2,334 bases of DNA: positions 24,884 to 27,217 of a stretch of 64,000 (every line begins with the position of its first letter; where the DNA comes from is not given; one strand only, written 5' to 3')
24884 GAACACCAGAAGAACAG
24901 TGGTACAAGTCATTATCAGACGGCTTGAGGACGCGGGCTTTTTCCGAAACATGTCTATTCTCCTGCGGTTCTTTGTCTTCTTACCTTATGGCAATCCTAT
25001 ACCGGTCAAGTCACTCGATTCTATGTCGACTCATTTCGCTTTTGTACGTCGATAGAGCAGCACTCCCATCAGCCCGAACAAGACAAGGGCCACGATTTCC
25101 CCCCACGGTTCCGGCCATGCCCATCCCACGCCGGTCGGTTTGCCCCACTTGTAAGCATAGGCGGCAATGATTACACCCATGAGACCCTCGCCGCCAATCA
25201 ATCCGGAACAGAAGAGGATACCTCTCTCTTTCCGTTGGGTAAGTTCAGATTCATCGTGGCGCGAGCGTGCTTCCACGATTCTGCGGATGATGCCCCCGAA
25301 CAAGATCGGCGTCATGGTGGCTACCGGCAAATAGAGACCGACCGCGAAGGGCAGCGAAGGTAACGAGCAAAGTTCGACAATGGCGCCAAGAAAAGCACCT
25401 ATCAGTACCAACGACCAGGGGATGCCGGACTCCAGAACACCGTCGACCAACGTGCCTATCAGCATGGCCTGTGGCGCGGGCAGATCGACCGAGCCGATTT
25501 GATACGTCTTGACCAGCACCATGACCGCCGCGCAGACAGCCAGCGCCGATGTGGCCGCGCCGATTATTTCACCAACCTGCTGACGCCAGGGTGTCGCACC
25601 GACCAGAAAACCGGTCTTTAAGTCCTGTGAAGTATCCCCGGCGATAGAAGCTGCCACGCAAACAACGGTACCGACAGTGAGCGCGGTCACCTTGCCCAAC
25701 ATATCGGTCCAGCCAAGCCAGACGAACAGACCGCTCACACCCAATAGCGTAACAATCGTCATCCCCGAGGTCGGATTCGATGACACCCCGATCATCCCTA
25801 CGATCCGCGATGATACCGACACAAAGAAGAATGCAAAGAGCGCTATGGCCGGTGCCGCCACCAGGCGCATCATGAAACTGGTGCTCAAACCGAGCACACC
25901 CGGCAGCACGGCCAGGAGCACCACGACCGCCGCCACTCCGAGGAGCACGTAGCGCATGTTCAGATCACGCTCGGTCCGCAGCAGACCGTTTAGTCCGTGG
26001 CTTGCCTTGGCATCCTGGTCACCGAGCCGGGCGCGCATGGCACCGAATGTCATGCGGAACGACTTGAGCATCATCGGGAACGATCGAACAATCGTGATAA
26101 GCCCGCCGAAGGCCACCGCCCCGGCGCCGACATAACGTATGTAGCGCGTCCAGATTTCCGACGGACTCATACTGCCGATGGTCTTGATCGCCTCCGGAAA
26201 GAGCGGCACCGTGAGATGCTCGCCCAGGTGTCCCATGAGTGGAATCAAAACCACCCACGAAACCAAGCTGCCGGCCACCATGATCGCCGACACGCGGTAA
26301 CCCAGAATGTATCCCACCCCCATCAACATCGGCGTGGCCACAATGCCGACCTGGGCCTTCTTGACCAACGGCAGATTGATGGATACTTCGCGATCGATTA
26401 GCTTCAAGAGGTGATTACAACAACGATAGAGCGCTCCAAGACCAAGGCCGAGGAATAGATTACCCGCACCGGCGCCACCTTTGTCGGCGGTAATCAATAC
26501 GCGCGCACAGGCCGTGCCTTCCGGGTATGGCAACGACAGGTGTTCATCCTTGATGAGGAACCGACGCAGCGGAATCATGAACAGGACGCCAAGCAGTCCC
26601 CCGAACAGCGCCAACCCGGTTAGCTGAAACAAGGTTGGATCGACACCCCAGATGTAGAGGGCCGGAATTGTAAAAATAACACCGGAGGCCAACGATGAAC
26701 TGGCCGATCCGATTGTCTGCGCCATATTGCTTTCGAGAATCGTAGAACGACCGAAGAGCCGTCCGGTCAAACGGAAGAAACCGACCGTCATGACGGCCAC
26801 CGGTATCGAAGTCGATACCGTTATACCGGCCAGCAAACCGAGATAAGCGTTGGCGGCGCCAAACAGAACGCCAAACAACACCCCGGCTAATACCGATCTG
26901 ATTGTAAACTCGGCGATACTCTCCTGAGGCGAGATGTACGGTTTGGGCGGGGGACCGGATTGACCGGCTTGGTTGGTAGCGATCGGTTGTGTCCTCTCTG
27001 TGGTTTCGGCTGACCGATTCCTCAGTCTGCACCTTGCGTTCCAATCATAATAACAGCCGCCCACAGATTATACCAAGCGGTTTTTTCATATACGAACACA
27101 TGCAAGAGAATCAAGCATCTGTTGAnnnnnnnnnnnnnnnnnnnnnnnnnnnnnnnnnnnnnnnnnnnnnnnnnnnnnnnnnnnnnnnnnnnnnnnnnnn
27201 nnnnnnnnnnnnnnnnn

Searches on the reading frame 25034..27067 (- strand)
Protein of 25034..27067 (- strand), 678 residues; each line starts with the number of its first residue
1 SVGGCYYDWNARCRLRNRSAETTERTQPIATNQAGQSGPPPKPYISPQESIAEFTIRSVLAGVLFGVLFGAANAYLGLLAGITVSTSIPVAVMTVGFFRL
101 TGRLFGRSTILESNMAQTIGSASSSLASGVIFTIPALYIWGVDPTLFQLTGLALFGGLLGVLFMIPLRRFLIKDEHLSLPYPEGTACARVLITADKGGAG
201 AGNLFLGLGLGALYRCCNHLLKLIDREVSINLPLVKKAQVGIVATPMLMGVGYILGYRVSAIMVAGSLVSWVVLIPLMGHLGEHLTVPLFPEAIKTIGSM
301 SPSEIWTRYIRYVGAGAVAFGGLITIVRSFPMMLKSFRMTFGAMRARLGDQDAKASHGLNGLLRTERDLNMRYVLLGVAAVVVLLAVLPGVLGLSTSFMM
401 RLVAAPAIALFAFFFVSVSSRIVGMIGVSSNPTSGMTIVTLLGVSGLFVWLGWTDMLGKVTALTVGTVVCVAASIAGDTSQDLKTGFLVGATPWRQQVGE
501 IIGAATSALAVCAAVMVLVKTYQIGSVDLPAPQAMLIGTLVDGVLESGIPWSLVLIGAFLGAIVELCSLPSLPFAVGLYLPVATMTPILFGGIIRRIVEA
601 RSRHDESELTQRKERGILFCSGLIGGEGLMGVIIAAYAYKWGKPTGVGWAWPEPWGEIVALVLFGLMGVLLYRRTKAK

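Call 46: search_protein_families(library=pfam, proteins=[window:25034-27067:-], max_evalue=0.001)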
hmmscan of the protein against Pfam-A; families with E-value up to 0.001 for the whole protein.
window:25034-27067:- (678 aa): 1 family
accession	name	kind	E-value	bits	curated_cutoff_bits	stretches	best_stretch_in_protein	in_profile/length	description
PF03169.20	OPT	-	9.9e-89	299.1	25.8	1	53-636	1-621/623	OPT oligopeptide transporter protein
